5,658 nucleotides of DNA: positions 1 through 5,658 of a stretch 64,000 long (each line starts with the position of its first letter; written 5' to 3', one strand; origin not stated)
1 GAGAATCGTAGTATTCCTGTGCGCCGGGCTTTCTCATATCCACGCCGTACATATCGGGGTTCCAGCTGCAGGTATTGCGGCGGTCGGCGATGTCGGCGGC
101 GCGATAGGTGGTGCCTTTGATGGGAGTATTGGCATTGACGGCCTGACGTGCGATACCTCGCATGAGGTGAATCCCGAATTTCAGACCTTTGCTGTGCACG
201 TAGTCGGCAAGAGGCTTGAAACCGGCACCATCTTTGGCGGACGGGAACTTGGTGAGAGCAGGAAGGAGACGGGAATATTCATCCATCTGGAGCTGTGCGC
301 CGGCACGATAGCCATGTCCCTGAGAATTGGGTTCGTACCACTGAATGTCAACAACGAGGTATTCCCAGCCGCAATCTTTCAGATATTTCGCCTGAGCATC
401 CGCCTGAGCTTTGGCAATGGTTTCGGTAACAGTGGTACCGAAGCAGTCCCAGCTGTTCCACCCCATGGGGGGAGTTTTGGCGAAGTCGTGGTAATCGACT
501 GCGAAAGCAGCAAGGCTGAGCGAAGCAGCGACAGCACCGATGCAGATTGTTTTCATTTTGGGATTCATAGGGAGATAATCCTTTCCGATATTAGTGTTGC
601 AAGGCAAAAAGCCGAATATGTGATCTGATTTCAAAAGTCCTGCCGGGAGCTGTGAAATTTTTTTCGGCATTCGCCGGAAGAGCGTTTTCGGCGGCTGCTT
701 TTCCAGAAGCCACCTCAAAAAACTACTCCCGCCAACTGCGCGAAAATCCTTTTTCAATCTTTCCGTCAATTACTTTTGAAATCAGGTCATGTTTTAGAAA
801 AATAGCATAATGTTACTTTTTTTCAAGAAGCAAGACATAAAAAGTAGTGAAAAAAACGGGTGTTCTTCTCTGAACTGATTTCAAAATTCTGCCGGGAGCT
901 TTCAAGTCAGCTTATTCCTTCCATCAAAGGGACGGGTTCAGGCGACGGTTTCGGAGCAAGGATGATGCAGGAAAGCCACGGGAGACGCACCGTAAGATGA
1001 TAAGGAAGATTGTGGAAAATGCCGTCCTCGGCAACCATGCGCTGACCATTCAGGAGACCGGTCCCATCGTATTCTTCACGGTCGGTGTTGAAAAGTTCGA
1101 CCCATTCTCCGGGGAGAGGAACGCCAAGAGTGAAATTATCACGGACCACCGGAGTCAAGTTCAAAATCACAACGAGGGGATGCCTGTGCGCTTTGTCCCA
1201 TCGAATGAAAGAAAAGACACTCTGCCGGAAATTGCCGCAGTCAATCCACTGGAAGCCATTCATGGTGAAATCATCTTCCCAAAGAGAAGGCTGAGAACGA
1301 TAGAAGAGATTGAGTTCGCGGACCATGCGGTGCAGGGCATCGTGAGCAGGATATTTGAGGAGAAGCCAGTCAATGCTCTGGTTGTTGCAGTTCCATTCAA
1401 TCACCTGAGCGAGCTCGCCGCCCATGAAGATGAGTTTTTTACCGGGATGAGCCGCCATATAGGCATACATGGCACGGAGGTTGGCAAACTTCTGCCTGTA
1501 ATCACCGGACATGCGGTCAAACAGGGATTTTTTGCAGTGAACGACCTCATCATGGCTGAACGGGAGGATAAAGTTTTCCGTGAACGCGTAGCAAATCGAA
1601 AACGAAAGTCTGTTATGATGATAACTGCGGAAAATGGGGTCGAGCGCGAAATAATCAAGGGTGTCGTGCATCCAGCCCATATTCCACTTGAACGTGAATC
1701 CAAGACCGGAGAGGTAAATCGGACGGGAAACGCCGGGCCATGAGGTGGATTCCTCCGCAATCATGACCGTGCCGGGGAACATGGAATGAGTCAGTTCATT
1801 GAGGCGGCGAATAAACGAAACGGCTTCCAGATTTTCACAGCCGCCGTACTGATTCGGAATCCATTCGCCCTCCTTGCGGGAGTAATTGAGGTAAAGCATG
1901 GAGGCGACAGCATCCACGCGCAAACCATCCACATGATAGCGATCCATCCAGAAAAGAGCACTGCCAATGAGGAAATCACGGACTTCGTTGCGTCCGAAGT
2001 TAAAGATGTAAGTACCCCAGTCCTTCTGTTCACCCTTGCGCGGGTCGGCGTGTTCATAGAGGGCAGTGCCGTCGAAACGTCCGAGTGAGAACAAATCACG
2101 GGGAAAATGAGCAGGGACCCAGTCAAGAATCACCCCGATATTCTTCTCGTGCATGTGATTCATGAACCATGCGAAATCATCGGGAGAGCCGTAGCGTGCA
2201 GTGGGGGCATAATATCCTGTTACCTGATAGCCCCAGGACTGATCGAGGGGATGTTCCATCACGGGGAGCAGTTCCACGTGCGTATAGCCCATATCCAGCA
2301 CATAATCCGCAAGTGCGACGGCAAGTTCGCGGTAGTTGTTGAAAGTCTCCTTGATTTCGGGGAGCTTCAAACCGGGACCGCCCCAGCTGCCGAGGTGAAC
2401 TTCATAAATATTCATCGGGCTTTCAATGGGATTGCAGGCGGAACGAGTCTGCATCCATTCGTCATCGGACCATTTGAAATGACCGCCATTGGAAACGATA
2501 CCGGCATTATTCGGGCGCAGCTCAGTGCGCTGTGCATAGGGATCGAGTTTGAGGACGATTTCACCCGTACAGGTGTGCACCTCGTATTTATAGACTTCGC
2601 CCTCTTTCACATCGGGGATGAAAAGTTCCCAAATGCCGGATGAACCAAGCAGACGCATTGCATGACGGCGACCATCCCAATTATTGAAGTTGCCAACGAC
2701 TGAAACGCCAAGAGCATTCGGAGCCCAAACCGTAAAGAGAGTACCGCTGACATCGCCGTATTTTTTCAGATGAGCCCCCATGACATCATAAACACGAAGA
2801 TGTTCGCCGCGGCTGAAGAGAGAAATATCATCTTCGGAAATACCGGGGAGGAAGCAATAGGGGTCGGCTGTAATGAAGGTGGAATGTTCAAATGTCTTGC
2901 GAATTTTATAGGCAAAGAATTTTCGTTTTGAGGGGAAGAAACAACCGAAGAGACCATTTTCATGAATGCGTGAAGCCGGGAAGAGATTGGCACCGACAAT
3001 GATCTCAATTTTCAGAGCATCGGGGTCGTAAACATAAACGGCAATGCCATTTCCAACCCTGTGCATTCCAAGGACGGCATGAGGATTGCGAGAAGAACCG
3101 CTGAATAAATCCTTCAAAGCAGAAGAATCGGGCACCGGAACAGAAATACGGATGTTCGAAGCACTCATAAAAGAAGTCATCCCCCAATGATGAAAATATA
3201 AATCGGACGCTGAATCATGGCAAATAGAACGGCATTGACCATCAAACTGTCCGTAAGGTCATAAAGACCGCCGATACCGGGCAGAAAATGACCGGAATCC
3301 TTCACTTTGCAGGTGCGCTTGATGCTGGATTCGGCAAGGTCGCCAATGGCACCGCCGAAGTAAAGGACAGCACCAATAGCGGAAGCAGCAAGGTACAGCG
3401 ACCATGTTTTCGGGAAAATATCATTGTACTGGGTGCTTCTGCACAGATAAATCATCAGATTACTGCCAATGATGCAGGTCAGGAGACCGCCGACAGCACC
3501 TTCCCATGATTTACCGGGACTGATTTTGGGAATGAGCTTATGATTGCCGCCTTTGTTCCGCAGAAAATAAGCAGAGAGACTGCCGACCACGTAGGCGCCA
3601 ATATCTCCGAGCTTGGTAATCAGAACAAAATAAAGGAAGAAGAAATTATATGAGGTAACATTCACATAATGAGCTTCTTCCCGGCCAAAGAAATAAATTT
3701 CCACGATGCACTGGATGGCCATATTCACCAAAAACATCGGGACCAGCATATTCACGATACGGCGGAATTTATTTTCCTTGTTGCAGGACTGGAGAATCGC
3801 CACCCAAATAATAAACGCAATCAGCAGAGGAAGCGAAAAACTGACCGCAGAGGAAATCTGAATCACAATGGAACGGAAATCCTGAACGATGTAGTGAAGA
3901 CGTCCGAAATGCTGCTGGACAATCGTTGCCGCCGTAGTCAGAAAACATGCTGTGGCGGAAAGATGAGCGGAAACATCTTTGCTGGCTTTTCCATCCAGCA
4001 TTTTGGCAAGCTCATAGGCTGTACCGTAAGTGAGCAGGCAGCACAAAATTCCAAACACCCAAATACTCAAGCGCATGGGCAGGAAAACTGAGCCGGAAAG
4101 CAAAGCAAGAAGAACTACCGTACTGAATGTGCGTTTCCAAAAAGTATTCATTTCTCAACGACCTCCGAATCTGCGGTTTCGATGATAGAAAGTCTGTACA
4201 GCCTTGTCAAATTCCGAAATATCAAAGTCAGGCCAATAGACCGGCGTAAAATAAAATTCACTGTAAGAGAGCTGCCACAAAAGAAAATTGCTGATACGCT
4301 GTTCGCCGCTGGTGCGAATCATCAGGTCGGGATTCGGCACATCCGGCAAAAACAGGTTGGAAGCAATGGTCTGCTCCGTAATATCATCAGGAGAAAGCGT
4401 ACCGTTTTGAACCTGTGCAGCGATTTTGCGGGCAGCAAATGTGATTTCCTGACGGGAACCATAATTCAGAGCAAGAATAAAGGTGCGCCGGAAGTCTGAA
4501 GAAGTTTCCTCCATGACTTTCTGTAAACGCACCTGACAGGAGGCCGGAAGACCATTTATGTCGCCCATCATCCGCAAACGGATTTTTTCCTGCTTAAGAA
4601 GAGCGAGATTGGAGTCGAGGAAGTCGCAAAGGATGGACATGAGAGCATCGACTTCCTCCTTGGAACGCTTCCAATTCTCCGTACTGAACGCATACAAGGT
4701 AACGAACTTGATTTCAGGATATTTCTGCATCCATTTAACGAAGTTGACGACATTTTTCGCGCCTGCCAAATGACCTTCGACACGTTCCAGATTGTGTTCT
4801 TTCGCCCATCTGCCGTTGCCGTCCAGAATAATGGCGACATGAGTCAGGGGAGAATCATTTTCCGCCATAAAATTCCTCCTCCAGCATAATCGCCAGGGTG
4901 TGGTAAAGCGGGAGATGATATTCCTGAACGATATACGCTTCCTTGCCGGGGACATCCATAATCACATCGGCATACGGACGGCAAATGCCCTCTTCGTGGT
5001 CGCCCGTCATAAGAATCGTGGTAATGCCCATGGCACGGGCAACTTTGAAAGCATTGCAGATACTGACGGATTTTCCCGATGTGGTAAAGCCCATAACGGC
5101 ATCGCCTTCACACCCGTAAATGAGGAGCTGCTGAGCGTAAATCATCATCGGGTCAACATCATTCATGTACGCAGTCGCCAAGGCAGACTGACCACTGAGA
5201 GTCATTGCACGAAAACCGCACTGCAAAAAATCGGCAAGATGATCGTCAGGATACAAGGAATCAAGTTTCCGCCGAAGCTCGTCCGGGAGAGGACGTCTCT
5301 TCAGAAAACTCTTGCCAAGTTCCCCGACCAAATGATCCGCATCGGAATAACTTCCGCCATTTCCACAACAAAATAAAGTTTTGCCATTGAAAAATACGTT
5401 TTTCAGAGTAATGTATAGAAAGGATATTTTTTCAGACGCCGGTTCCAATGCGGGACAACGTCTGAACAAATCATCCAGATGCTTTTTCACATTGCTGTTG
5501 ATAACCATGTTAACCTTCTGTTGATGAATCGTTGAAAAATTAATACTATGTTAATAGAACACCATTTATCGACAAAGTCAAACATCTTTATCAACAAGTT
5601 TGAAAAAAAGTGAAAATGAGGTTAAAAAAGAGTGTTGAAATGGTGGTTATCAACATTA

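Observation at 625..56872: Family of 33-46 bp palindromic intergenic repeats, at least 11 copies in 64 kb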

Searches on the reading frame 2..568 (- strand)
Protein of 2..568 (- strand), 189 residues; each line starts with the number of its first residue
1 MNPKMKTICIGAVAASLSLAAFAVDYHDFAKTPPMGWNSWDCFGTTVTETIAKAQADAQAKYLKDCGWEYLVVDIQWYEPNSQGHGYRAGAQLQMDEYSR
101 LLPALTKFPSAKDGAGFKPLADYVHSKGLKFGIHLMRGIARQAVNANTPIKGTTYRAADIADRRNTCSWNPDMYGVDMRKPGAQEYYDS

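Call 69: search_protein_families(library=pfam, proteins=[window:2-568:-], max_evalue=0.01)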
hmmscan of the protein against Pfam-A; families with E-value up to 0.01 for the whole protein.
window:2-568:- (189 aa): 1 family
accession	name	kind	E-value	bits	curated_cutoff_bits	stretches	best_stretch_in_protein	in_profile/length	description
PF16499.11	Melibiase_2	-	6.3e-07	29.4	23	1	32-174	1-129/284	Alpha galactosidase A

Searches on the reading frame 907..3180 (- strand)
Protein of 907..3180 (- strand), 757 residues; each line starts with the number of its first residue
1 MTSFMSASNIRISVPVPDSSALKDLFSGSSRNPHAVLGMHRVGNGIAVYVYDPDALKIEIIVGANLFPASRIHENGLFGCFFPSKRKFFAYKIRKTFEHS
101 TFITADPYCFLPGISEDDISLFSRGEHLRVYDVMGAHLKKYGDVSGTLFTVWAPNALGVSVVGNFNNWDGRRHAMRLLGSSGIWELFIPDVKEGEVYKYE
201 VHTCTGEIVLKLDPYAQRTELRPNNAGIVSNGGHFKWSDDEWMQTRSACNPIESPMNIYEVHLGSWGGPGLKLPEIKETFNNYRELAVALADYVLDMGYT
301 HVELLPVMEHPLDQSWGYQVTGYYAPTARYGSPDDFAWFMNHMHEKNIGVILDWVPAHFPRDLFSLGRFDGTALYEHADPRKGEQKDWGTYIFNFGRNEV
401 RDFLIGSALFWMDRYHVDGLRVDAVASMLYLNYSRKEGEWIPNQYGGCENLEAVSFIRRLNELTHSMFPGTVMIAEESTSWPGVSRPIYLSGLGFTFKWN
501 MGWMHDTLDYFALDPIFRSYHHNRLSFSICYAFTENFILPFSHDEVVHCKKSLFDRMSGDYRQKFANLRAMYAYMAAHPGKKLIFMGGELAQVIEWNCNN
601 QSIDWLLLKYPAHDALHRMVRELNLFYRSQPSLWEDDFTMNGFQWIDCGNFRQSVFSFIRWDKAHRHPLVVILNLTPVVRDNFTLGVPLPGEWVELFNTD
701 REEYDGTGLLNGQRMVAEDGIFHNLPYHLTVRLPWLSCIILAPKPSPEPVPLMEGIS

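Call 11: search_protein_families(library=ncbifam, proteins=[window:907-3180:-])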
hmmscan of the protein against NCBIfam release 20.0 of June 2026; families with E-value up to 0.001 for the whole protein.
window:907-3180:- (757 aa): 19 families
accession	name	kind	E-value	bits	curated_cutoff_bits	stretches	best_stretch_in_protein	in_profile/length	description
NF003811.1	PRK05402.1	equivalog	4.9e-288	956.9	741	1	118-742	2-618/619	1,4-alpha-glucan branching protein GlgB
NF008967.0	PRK12313.1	equivalog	6.6e-269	893.6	577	1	115-745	8-629/633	1,4-alpha-glucan branching protein GlgB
TIGR01515.1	branching_enzym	equivalog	6.2e-265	880.5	463.95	1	118-741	1-606/607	1,4-alpha-glucan branching enzyme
NF011293.0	PRK14705.1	equivalog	1.9e-242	807.5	2376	1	10-740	495-1219/1224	1,4-alpha-glucan branching enzyme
NF009221.0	PRK12568.1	equivalog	1.6e-234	780.4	1270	1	19-741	27-741/745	1,4-alpha-glucan branching enzyme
NF011294.0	PRK14706.1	equivalog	3e-215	716.3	1284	1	128-742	24-623/642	1,4-alpha-glucan branching enzyme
TIGR02402.1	trehalose_TreZ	equivalog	3.6e-39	134.5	538.8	1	149-428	3-250/545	malto-oligosyltrehalose trehalohydrolase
TIGR02100.1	glgX_debranch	equivalog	5.5e-20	71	640.9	1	234-426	139-344/688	glycogen debranching protein GlgX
TIGR02104.1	pulA_typeI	equivalog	3.1e-18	65.2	504.5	1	145-424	19-320/605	type I pullulanase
TIGR02456.1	treS_nterm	equivalog_domain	6.3e-15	54.7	678.35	2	291-359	34-101/539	maltose alpha-D-glucosyltransferase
NF002983.0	PRK03705.1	equivalog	1e-11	43.7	901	1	233-428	134-341/658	glycogen debranching protein GlgX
TIGR02102.1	pullulan_Gpos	equivalog_domain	1.7e-08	32.7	1042.25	1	133-425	318-644/1113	pullulanase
NF041321.1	Alpha-amyl_MalA_Halo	equivalog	9.4e-08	30.9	875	1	258-424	262-426/666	alpha-amylase MalA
NF008183.0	PRK10933.1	subfamily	5.6e-07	28.6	535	0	291-358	39-105/551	alpha,alpha-phosphotrehalase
NF051899.1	BetGalacBglAAgro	equivalog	1.2e-06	27.2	900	0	292-358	35-100/537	beta-galactosidase BglA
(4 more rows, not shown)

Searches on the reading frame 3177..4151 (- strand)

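Call 33: search_protein_families(library=pfam, proteins=[window:3177-4151:-], max_evalue=0.00001)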
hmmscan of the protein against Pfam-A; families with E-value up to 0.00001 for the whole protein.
window:3177-4151:- (324 aa): 1 family
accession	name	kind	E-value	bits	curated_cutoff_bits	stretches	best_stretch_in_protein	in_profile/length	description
PF01148.25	CTP_transf_1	-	3.4e-42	145.5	24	1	6-313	2-260/264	Cytidylyltransferase family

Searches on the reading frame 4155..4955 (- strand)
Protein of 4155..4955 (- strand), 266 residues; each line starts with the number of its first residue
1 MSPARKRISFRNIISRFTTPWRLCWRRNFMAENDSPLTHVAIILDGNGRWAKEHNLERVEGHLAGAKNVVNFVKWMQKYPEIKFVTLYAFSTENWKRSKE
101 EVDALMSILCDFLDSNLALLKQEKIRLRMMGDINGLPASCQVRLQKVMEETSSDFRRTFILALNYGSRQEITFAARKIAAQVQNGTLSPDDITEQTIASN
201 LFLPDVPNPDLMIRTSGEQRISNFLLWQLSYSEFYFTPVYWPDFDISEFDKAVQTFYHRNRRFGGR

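Call 33: search_protein_families(library=pfam, proteins=[window:4155-4955:-], max_evalue=0.00001)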
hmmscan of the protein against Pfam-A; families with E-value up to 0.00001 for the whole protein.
window:4155-4955:- (266 aa): 1 family
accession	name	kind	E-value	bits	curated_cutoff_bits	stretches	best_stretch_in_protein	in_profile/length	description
PF01255.24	Prenyltransf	-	4.4e-79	265.5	27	1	43-264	1-219/219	Putative undecaprenyl diphosphate synthase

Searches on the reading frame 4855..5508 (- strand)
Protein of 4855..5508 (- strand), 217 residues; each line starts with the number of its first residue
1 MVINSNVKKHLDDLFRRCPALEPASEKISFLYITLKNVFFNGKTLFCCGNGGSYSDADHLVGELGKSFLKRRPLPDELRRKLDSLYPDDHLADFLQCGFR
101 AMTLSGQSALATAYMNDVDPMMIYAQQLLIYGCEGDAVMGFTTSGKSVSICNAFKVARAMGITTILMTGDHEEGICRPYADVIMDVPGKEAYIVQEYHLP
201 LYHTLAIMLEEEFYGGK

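Call 33: search_protein_families(library=pfam, proteins=[window:4855-5508:-], max_evalue=0.00001)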
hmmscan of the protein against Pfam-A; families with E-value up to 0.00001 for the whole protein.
window:4855-5508:- (217 aa): 1 family
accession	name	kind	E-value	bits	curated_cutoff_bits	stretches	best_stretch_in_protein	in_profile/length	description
PF13580.11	SIS_2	-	1.8e-09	38.2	27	0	97-169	66-138/138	SIS domain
